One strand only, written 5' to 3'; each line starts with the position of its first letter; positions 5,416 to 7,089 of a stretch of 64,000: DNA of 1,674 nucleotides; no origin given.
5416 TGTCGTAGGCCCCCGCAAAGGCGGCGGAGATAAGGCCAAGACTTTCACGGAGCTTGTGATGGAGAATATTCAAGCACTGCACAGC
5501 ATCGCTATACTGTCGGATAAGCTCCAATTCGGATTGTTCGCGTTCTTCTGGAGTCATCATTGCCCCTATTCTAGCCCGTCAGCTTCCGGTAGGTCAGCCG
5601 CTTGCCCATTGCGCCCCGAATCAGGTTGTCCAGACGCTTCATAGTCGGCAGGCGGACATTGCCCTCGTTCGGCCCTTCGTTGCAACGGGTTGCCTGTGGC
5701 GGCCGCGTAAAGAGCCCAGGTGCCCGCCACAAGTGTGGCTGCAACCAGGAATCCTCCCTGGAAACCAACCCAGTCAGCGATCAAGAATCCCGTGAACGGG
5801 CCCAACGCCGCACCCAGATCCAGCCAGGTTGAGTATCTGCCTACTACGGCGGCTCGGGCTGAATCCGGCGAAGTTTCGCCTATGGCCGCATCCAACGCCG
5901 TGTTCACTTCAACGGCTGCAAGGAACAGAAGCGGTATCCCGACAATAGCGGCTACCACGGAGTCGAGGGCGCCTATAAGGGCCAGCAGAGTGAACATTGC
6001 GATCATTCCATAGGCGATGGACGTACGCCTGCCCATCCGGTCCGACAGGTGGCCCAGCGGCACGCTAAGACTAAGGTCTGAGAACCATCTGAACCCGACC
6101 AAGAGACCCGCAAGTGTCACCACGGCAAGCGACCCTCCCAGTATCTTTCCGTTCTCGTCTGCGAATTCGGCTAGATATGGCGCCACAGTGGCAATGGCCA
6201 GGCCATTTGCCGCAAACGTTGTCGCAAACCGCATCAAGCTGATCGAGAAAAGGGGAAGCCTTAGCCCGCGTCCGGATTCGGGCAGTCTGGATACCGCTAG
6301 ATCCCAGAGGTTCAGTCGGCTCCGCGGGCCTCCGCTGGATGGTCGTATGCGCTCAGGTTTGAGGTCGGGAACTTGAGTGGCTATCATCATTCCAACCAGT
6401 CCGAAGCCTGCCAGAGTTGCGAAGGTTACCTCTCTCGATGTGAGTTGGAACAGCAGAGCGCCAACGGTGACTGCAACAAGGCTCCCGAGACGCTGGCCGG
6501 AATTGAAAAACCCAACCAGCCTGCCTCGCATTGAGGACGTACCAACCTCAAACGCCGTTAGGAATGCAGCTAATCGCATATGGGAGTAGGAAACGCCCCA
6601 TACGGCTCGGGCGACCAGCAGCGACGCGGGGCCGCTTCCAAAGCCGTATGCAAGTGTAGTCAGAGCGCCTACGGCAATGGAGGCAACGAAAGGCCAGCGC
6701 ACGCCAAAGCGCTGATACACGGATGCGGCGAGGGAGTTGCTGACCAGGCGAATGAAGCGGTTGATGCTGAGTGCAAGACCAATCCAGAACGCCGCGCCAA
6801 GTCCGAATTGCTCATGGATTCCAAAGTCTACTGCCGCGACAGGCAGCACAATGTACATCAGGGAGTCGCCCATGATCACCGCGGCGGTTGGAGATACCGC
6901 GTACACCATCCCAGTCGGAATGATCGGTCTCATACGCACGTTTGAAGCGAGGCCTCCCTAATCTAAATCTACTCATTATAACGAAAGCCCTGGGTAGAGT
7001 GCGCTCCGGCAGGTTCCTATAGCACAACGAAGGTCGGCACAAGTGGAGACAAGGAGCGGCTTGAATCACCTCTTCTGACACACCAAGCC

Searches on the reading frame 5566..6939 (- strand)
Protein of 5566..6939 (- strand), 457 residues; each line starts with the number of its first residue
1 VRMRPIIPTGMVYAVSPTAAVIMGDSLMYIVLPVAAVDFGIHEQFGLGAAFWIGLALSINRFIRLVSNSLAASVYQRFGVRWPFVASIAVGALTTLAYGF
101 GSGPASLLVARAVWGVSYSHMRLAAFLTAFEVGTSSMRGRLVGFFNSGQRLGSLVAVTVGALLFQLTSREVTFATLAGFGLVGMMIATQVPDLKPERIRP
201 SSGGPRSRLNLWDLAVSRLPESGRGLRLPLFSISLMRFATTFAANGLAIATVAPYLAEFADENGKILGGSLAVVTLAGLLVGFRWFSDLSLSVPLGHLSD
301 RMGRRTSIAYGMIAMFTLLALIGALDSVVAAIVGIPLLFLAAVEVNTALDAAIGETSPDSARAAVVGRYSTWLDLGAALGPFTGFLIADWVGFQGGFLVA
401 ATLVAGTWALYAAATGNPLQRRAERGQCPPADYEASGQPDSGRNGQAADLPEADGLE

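Call 61: search_protein_families(library=pfam, proteins=[window:5566-6939:-], max_evalue=0.001)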
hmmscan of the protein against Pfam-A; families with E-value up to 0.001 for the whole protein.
window:5566-6939:- (457 aa): 2 families
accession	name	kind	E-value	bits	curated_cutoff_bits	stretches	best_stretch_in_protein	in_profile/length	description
PF07690.21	MFS_1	-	1.5e-26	93.6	33.4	2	20-339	7-302/347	Major Facilitator Superfamily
PF00083.30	Sugar_tr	-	2.1e-05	24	22.3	0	49-182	44-179/452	Sugar (and other) transporter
